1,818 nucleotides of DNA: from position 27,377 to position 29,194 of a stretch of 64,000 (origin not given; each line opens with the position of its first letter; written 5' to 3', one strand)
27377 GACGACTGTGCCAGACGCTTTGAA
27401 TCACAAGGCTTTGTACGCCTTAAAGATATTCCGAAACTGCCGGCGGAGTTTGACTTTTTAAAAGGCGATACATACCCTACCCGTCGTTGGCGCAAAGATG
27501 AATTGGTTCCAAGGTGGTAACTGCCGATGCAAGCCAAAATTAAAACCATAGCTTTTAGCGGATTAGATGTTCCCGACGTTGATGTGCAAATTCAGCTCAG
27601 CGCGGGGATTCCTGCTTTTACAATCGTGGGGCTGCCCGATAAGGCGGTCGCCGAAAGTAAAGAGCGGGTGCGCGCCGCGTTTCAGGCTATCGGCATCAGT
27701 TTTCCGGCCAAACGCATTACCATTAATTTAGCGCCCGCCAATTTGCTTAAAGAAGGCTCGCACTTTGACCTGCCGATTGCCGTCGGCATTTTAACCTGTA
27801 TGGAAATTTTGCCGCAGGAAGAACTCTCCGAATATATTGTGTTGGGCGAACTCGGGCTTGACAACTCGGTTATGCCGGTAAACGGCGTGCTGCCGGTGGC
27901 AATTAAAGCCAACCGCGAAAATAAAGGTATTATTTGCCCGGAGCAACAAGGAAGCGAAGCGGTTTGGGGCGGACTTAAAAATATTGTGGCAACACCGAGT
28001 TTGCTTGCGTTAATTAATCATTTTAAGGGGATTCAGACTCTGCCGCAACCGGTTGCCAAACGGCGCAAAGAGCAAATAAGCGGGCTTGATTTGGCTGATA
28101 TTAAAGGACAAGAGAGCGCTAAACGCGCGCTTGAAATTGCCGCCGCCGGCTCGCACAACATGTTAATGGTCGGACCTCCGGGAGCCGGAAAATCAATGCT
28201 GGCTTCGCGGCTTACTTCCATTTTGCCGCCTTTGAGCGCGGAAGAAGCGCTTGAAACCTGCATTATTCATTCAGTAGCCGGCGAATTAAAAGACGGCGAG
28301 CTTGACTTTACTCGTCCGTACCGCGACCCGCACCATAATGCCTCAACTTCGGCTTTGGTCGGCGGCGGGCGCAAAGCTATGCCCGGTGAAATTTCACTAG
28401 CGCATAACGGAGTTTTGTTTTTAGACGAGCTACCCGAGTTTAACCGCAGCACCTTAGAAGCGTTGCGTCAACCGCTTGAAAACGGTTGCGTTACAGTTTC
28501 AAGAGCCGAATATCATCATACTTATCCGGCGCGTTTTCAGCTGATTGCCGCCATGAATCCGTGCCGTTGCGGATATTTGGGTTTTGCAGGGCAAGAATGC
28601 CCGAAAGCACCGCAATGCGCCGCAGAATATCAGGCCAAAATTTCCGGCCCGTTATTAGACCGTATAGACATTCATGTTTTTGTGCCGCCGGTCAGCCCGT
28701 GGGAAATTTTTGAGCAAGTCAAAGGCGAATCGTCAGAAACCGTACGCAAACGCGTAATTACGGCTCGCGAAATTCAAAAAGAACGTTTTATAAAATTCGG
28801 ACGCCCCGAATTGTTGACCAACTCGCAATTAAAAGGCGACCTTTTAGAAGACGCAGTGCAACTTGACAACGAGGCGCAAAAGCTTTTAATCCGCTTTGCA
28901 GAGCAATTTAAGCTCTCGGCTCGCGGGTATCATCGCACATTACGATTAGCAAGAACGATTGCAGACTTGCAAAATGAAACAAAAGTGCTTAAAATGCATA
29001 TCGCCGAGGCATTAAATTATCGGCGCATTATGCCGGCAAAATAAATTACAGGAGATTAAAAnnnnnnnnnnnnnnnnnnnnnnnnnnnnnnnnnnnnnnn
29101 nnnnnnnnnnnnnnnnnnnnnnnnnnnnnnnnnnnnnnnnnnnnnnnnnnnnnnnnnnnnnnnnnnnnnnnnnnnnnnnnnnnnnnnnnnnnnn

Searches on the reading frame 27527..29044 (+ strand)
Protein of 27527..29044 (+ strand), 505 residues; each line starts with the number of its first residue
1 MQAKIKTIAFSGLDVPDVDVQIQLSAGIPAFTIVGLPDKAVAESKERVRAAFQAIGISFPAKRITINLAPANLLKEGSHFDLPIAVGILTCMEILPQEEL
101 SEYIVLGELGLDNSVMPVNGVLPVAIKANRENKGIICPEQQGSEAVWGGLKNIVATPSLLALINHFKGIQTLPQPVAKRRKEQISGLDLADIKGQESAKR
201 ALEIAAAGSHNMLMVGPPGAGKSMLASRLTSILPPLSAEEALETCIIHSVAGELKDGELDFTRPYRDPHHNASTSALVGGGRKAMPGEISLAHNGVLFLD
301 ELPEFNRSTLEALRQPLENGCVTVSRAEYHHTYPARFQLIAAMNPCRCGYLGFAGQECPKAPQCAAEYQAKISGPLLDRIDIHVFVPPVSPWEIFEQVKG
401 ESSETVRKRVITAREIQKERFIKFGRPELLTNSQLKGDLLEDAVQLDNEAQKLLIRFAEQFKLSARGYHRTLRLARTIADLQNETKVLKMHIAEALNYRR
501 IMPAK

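Call 18: search_protein_families(library=pfam, proteins=[window:27527-29044:+], max_evalue=0.001)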
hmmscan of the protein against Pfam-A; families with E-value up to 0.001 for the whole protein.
window:27527-29044:+ (505 aa): 7 families
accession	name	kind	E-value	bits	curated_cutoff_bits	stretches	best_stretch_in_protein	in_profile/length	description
PF01078.27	Mg_chelatase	-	3.4e-93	311.2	20.3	1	188-390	1-203/207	Magnesium chelatase, subunit ChlI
PF13541.12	ChlI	-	2.1e-41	141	27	1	20-140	1-120/121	Subunit ChlI of Mg-chelatase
PF13335.12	Mg_chelatase_C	-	1.2e-30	106.4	26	1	400-499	1-94/94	Magnesium chelatase, subunit ChlI C-terminal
PF00493.29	MCM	-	1.1e-10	41.5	23.3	1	286-382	114-200/224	MCM P-loop domain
PF07728.20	AAA_5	-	5.2e-09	36.7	22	1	211-346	1-124/139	AAA domain (dynein-related subfamily)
PF00158.32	Sigma54_activat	-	1.4e-06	28.5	20.2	0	280-344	80-142/168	Sigma-54 interaction domain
PF00004.35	AAA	-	0.00047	21.1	21.2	0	212-308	1-72/131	ATPase family associated with various cellular activities (AAA)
